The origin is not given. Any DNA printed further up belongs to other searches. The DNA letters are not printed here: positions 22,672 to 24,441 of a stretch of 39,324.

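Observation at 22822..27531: GC-rich convergent pair: secreted DUF255-type thioredoxin protein and a self-contained carrier-FAAL-membrane-acyltransferase fusion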

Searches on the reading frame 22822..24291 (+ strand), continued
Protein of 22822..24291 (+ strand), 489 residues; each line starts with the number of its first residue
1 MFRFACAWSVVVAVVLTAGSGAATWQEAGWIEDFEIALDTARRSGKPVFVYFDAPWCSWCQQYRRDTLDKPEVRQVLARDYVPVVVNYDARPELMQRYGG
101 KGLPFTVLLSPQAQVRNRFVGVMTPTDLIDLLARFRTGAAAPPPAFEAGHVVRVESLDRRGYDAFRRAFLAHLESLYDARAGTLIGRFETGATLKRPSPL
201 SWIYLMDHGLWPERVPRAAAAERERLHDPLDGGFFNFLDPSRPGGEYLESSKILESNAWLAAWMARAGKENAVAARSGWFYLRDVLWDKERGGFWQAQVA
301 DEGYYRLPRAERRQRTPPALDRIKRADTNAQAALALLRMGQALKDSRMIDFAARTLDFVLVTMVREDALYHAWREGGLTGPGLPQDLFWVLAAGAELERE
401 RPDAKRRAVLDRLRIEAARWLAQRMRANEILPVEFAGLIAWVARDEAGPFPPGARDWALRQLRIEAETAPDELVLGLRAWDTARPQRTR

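Call 60: fold_search(model_id=the predicted structure, library=pdb)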
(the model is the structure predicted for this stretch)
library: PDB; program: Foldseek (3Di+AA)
matches with E <= 10: 1377; with E <= 0.001: 238
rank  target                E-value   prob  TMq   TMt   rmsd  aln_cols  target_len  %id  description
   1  7tkv_A                5.9e-16  1.00  0.70  0.55   5.2       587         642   14  Crystal Structure of the Thioredox_DsbH Domain-Containing Uncharacterized Protein Bab1_2064 from Brucella abortus (released 2022-01-26)
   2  7tkv_B                2.2e-15  1.00  0.67  0.55   5.7       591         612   13  Crystal Structure of the Thioredox_DsbH Domain-Containing Uncharacterized Protein Bab1_2064 from Brucella abortus (released 2022-01-26)
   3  5zig_D                6.4e-08  1.00  0.50  0.59   5.0       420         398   15  The Structure of cellobiose 2-epimerase from Spirochaeta thermophila DSM 6192 (released 2019-04-10)
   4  5zig_A                1.5e-07  1.00  0.48  0.56   6.0       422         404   15  The Structure of cellobiose 2-epimerase from Spirochaeta thermophila DSM 6192 (released 2019-04-10)
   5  5zig_C                1.9e-07  1.00  0.49  0.58   5.2       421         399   15  The Structure of cellobiose 2-epimerase from Spirochaeta thermophila DSM 6192 (released 2019-04-10)
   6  6u4z                  1.9e-07  1.00  0.44  0.45  16.7       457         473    9  Crystal Structure of a family 76 glycoside hydrolase from a bovine Bacteroides thetaiotaomicron strain (released 2020-04-29)
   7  4c1s_A                5.0e-07  1.00  0.42  0.53   8.3       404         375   12  Glycoside hydrolase family 76 (mannosidase) Bt3792 from Bacteroides thetaiotaomicron VPI-5482 (released 2013-11-13)
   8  3vw5_A                1.1e-06  1.00  0.35  0.43   5.5       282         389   17  Crystal structure of sugar epimerase from ruminal bacterium (released 2013-06-26)
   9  3wkg_A                1.9e-06  1.00  0.28  0.31  12.3       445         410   15  Crystal structure of cellobiose 2-epimerase in complex with glucosylmannose (released 2013-12-25)
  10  7nl5_A                2.1e-06  1.00  0.44  0.61   4.9       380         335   14  Structure of the catalytic domain of the Bacillus circulans alpha-1,6 Mannanase in complex with an alpha-1,6-alpha-man (released 2021-04-28)
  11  4z4j                  2.1e-06  1.00  0.37  0.44   8.0       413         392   13  Crystal Structure of cellobiose 2-epimerase from Caldicellulosiruptor saccharolyticus DSM 8903 (released 2016-04-13)
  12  4mu9_B                2.3e-06  1.00  0.36  0.47   9.9       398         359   12  Crystal structure of a putative glycosylhydrolase (BT_3782) from Bacteroides thetaiotaomicron VPI-5482 at 1.89 A resol (released 2013-10-09)
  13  4z4l                  2.4e-06  1.00  0.35  0.43   5.7       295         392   14  Crystal Structure of cellobiose 2-epimerase from Caldicellulosiruptor saccharolyticus DSM 8903 (released 2016-04-13)
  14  8wbu                  2.4e-06  1.00  0.37  0.45   7.2       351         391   13  The crystal structure of circular mannose with mutant H247F of the cellobiose 2-epimerase from Caldicellulosiruptor sacc (released 2023-10-25)
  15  5x32_B                2.6e-06  1.00  0.46  0.56   5.6       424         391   10  Crystal structure of D-mannose isomerase (released 2018-02-07)
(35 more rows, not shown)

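Call 72: find_related_loci(query=A3, collection=metagenome_contigs, flank=10000)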
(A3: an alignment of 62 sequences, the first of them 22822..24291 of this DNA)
Query A3 (489 aa) in metagenome_contigs; peptide patterns used: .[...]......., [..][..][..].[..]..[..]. (x = any residue, [..] = any of these).
573 stretches matched a pattern; 94 encode a relative of the query (tblastn E <= 1e-3); the best 80 are kept; 80 distinct loci.
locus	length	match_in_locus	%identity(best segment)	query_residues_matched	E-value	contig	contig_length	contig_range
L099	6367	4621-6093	55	7-481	7e-162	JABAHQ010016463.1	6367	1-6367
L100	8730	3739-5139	54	28-487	6e-156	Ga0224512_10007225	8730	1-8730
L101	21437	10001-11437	58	9-481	2e-154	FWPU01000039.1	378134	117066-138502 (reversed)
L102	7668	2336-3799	51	4-482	5e-154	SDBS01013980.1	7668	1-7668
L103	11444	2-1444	54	14-487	1e-151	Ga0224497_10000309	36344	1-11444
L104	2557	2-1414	53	18-481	1e-151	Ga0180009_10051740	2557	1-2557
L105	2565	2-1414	53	18-481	1e-148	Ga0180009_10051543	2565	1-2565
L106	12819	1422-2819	58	23-481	6e-142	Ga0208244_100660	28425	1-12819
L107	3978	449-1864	43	18-481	7e-120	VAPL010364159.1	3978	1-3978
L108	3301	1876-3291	43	18-481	4e-121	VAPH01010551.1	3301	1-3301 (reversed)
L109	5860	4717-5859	49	10-385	9e-117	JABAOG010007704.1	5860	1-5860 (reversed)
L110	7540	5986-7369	55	21-483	6e-117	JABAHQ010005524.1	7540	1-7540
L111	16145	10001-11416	43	18-481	1e-114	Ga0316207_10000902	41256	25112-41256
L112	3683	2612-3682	54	30-391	2e-116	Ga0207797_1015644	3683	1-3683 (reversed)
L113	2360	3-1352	48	48-489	6e-120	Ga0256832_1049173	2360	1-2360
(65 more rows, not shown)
